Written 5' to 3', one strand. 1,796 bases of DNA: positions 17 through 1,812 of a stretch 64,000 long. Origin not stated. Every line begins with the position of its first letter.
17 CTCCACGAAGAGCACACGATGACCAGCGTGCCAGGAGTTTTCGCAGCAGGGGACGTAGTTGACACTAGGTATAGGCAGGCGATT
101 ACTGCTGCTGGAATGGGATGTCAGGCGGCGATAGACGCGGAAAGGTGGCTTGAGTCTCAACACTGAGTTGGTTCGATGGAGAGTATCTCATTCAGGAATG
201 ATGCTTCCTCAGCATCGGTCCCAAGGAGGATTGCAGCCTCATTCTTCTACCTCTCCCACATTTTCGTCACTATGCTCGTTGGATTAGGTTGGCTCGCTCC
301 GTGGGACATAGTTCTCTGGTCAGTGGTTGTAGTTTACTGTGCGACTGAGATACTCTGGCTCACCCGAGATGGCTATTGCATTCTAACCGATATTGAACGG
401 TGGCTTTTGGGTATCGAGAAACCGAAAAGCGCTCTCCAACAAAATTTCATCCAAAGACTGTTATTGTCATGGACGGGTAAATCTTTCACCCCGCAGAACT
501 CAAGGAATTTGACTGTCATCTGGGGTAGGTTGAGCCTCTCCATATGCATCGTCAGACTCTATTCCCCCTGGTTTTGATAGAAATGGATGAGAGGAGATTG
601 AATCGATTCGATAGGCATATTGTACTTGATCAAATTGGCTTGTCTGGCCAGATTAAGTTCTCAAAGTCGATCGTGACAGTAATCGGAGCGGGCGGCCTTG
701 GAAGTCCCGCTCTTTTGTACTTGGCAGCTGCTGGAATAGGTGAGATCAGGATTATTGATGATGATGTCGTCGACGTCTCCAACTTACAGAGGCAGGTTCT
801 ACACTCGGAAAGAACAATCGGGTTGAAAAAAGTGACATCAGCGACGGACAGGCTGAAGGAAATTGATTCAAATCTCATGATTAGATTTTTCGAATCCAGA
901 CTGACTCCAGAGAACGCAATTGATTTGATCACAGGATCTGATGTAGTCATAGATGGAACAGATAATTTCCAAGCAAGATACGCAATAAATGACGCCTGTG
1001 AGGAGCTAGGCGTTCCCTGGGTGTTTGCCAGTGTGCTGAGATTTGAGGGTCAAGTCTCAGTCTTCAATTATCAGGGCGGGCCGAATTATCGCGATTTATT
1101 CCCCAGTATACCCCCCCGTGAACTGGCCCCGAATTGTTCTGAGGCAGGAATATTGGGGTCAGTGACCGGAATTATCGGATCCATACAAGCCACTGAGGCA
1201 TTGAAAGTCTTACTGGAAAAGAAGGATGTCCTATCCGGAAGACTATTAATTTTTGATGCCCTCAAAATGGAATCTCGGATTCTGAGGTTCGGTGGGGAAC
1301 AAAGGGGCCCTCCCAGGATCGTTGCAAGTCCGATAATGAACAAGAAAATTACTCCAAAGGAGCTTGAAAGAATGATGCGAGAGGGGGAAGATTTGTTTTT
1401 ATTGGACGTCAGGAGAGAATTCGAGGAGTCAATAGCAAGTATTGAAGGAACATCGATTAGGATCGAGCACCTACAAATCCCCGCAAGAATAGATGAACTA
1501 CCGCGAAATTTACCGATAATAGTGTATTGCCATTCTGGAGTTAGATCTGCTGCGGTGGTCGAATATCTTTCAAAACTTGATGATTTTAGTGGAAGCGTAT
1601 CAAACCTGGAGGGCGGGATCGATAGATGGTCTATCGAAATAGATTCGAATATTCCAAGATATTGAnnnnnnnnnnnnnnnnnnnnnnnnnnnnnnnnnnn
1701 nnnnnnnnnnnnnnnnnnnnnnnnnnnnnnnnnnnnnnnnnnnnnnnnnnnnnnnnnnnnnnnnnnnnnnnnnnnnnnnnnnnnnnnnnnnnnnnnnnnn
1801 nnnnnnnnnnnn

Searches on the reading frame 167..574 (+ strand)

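Call 64: search_protein_families(library=pfam, proteins=[window:167-574:+], max_evalue=0.001)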
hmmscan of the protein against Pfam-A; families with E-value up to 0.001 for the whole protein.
window:167-574:+ (136 aa): 1 family
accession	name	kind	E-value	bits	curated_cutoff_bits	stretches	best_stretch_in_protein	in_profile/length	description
PF10861.13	DUF2784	-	3.7e-07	30.6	29.7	1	21-112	1-88/109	Protein of Unknown function (DUF2784)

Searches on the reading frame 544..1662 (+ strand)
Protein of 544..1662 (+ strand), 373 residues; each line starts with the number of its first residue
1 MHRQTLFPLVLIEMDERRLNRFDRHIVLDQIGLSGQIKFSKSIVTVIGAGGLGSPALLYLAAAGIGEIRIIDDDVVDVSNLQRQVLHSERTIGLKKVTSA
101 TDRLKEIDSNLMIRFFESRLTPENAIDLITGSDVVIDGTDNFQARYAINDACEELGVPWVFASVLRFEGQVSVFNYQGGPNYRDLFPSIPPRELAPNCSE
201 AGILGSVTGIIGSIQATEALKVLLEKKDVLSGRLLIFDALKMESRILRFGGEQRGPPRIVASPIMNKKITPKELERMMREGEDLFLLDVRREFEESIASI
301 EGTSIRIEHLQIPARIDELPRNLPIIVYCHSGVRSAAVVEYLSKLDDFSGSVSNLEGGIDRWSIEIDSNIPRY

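Call 8: search_protein_families(library=pfam, proteins=[window:544-1662:+], max_evalue=0.0001)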
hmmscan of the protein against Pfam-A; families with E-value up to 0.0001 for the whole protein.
window:544-1662:+ (373 aa): 2 families
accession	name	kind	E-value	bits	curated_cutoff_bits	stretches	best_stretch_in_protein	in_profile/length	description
PF00899.27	ThiF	-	2.7e-75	253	28.1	1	22-249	1-229/238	ThiF family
PF00581.25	Rhodanese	-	1.7e-12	48.1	22.2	1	270-363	1-100/102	Rhodanese-like domain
